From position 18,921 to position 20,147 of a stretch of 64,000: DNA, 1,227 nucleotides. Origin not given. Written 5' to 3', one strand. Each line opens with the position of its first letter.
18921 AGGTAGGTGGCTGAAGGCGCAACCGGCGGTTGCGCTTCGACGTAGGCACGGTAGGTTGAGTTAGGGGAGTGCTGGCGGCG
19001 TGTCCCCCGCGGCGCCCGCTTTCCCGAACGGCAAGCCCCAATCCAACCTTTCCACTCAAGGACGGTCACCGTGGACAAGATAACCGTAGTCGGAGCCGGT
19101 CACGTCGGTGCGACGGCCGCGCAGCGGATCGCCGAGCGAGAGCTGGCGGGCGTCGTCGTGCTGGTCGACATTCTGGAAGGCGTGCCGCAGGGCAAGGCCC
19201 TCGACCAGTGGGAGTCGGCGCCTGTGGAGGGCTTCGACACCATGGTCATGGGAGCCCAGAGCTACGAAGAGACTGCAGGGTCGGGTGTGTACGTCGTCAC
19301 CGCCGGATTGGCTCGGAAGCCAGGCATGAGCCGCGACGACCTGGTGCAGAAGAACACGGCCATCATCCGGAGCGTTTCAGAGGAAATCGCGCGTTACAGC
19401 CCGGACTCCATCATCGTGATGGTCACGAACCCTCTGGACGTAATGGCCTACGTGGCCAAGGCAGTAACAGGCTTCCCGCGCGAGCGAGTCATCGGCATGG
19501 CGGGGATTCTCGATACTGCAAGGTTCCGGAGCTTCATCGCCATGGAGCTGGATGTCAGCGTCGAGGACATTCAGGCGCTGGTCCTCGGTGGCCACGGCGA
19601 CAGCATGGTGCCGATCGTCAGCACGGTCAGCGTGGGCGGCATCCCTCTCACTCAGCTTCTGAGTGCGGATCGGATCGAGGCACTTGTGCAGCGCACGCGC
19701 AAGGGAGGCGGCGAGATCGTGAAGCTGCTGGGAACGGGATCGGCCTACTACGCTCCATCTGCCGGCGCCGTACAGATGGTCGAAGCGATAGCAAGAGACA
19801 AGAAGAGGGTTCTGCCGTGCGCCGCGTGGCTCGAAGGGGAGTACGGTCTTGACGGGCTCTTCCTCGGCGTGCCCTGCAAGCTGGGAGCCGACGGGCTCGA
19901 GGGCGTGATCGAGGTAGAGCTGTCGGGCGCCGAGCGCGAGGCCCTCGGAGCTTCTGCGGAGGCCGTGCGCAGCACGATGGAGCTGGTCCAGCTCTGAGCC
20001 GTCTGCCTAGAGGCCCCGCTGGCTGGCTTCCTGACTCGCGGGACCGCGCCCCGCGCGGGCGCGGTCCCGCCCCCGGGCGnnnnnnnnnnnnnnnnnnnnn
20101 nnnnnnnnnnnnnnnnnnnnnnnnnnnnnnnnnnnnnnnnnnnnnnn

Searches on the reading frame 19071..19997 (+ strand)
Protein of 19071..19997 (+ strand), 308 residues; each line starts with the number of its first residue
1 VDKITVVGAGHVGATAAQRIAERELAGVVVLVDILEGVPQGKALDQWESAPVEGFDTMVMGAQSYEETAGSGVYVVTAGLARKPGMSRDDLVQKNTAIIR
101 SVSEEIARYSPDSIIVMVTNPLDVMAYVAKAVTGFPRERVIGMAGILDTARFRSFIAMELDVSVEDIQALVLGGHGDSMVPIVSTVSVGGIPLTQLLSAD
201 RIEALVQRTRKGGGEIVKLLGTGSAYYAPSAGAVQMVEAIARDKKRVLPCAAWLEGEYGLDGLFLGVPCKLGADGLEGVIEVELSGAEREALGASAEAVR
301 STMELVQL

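Call 3: search_protein_families(library=pfam, proteins=[window:19071-19997:+], max_evalue=1)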
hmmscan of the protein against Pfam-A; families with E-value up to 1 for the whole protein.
window:19071-19997:+ (308 aa): 9 families
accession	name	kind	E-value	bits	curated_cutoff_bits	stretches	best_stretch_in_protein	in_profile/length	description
PF00056.29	Ldh_1_N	-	3.6e-37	128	27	1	3-142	2-141/141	lactate/malate dehydrogenase, NAD binding domain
PF02866.23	Ldh_1_C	-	1.2e-31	110.5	22.6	1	147-305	3-169/174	lactate/malate dehydrogenase, alpha/beta C-terminal domain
PF03721.20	UDPG_MGDP_dh_N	-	0.0085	16.1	27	1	3-34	2-31/187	UDP-glucose/GDP-mannose dehydrogenase family, NAD binding domain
PF02056.22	Glyco_hydro_4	-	0.038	14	23.2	1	98-143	123-166/183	Family 4 glycosyl hydrolase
PF13450.12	NAD_binding_8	-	0.065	14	21.9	1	6-30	1-22/68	NAD(P)-binding Rossmann-like domain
PF07865.16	DUF1652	-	0.065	13.6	23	1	185-210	39-64/67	Protein of unknown function (DUF1652)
PF02660.20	G3P_acyltransf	-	0.12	12.9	24.1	1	4-38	23-57/164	Glycerol-3-phosphate acyltransferase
PF02900.23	LigB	-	0.14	11.7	26.3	1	80-119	13-51/269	Catalytic LigB subunit of aromatic ring-opening dioxygenase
PF02737.24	3HCDH_N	-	0.43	10.9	22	0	3-36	1-32/180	3-hydroxyacyl-CoA dehydrogenase, NAD binding domain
